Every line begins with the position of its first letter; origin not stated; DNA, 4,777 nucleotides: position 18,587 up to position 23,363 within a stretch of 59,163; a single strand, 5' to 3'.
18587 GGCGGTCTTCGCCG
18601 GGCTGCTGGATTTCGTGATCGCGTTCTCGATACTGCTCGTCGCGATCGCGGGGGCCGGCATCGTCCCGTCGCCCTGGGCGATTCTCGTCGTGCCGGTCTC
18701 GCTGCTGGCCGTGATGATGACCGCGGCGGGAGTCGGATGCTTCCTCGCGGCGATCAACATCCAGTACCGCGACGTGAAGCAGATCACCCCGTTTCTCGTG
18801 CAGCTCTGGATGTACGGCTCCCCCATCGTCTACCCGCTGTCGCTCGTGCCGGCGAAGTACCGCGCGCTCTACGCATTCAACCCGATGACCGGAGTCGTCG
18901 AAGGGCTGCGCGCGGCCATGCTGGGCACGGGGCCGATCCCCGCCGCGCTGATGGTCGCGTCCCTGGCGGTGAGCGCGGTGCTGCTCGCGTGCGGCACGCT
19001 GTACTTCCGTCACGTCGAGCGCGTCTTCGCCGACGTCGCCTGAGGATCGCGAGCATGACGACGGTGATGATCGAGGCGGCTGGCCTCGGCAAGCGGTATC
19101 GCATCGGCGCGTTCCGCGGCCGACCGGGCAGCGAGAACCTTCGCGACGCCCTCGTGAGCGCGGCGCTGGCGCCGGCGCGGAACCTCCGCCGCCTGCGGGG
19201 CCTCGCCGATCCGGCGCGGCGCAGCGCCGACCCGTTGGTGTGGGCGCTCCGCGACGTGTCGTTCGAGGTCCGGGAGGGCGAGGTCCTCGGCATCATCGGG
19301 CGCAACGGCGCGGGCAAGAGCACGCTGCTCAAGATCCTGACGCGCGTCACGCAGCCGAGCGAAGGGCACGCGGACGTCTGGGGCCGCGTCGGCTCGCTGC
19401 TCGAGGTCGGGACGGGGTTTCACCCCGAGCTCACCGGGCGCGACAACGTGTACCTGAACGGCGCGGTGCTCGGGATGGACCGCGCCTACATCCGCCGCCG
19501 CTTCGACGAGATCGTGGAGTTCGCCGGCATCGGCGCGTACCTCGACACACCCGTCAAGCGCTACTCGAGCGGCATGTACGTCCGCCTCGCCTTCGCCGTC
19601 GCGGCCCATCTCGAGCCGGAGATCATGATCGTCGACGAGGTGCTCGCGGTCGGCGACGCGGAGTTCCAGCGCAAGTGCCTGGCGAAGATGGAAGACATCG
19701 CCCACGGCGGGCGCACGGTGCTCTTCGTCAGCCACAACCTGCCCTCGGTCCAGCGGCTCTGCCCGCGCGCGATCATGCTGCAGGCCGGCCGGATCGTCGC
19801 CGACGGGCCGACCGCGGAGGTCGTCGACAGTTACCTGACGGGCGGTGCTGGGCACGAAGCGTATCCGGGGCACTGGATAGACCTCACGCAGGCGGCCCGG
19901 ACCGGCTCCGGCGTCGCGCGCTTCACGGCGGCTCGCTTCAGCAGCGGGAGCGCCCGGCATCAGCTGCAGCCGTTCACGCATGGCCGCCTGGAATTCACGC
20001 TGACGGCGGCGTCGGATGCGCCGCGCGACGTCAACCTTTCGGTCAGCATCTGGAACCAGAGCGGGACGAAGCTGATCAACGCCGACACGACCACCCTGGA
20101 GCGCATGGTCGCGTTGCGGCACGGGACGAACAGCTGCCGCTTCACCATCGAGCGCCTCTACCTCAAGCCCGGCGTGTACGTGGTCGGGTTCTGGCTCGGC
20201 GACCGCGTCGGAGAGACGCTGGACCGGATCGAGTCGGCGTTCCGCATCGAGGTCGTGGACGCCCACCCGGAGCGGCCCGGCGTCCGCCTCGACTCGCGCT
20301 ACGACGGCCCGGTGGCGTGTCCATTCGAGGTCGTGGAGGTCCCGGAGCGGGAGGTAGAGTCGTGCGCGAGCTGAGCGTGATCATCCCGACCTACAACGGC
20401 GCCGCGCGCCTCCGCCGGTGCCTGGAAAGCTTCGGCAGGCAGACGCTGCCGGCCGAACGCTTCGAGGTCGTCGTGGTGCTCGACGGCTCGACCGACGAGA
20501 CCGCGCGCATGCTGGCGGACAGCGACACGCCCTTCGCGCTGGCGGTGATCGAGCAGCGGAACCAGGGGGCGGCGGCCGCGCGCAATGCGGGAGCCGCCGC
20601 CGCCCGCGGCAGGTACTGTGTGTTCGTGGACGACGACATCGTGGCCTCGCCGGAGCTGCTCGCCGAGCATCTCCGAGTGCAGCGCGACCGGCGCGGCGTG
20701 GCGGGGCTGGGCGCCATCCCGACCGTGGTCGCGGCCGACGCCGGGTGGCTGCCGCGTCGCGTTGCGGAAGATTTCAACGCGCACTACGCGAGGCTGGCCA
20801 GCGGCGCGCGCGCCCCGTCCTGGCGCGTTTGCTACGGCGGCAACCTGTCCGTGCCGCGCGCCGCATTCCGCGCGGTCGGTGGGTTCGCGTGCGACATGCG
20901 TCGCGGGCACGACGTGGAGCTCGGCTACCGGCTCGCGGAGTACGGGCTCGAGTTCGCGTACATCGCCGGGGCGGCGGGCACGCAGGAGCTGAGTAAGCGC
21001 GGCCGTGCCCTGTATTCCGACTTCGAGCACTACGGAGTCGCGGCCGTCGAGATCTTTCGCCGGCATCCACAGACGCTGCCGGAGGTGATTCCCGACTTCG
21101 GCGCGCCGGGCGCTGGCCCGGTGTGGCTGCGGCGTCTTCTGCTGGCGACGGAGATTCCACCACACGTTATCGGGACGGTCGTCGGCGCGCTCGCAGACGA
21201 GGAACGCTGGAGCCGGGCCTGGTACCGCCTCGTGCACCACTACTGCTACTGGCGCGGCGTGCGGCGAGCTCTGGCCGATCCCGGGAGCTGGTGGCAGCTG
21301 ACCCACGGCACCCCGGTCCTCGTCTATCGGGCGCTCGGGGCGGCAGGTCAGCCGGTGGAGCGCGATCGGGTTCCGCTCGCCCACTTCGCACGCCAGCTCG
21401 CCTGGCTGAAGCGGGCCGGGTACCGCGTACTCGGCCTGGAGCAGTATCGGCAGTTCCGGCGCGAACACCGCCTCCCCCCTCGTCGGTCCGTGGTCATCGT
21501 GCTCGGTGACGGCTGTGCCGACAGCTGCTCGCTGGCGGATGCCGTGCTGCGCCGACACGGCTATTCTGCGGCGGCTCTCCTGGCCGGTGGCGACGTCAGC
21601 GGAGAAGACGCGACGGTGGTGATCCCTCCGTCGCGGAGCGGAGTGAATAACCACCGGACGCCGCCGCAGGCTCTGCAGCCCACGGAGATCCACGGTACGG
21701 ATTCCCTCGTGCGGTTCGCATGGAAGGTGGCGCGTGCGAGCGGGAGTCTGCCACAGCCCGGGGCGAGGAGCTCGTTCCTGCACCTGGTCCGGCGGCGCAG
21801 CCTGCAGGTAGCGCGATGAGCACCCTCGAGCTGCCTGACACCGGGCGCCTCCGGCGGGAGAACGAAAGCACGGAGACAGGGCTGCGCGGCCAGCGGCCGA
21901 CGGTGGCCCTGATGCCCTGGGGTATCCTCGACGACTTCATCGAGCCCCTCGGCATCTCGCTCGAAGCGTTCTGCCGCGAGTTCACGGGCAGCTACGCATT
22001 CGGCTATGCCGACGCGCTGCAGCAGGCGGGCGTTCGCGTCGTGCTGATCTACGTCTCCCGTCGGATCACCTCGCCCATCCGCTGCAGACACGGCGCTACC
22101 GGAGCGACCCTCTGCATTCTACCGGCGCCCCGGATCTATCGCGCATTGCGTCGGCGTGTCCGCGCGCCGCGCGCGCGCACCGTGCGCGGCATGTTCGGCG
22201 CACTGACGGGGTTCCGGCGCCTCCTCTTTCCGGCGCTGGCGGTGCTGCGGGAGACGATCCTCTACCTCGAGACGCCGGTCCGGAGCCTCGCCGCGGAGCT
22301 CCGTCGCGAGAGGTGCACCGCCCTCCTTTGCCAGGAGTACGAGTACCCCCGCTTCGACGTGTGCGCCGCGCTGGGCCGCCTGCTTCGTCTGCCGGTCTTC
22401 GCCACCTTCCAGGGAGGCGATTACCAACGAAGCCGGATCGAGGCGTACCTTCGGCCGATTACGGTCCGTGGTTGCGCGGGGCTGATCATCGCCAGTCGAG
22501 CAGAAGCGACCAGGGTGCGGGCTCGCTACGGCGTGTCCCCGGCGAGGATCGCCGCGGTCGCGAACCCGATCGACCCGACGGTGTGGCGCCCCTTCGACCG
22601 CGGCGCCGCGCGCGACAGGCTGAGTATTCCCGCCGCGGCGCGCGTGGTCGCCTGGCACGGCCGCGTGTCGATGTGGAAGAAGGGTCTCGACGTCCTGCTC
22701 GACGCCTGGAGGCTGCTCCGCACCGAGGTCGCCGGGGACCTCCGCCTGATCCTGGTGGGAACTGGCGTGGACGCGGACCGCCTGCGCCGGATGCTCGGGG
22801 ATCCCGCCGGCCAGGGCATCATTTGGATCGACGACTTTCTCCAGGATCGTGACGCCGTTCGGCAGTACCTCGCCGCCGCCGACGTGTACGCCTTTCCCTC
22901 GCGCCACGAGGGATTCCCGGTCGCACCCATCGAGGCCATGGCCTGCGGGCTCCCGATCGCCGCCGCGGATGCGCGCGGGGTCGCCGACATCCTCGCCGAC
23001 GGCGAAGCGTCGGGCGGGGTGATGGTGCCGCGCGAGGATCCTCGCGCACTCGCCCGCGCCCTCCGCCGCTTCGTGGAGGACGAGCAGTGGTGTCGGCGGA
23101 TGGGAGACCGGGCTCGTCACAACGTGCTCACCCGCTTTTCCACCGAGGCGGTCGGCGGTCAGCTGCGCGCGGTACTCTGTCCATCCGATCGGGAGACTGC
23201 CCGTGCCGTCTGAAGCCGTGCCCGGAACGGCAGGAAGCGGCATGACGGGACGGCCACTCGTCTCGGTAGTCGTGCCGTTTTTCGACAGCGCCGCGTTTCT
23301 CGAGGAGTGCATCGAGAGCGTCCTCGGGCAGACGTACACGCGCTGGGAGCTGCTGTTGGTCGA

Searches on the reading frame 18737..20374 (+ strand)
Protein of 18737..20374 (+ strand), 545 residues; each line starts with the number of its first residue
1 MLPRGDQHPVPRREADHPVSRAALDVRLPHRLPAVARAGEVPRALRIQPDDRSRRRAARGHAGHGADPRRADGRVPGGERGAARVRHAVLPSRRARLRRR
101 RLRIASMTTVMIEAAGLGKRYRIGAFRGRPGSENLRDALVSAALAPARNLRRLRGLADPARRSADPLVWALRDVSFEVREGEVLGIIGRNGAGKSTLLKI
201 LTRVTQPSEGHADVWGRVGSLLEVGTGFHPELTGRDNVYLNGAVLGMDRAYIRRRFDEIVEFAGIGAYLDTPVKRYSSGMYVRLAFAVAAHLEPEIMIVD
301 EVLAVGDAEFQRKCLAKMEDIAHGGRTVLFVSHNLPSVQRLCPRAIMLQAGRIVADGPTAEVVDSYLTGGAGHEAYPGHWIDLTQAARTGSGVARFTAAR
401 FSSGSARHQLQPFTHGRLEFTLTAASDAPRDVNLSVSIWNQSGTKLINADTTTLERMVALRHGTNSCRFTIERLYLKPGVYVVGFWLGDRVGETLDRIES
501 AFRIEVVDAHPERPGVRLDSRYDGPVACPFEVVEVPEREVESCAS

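Call 57: search_protein_families(library=pfam, proteins=[window:18737-20374:+], max_evalue=0.00001)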
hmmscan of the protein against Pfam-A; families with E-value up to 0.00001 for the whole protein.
window:18737-20374:+ (545 aa): 2 families
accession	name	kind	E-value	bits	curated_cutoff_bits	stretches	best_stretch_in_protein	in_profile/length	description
PF00005.33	ABC_tran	-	1.2e-21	78.2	25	1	171-302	1-135/137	ABC transporter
PF14524.12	Wzt_C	-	9.3e-12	45.6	30.4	1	386-509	2-132/143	Wzt C-terminal domain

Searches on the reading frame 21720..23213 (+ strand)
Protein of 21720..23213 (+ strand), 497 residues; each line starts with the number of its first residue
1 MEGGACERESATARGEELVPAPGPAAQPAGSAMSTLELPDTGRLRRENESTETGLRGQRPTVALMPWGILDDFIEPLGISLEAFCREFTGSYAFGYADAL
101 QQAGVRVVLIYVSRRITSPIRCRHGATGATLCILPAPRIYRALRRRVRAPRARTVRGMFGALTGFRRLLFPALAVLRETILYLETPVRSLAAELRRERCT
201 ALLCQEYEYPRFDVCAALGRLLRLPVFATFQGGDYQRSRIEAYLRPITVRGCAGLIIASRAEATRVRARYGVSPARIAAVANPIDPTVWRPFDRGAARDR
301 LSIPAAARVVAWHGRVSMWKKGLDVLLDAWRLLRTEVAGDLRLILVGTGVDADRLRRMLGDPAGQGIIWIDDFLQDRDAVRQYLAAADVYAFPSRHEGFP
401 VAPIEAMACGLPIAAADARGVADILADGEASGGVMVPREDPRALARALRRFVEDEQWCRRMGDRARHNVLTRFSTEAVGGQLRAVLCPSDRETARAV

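Call 57: search_protein_families(library=pfam, proteins=[window:21720-23213:+], max_evalue=0.00001)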
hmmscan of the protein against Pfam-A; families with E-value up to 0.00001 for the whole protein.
window:21720-23213:+ (497 aa): 5 families
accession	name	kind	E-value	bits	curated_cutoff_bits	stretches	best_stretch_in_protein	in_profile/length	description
PF13692.12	Glyco_trans_1_4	-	3.6e-31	108.8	27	1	308-454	2-142/142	Glycosyl transferases group 1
PF00534.26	Glycos_transf_1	-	1.3e-28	100.1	26.4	1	300-467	8-171/172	Glycosyl transferases group 1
PF20706.3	GT4-conflict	-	1e-15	58.1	26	1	306-466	196-369/385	Family 4 Glycosyltransferase in conflict systems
PF13439.12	Glyco_transf_4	-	3.1e-10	40.8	28.5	1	180-287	54-169/170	Glycosyltransferase Family 4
PF13524.12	Glyco_trans_1_2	-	1.4e-06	28.8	25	1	396-478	60-138/144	Glycosyl transferase-like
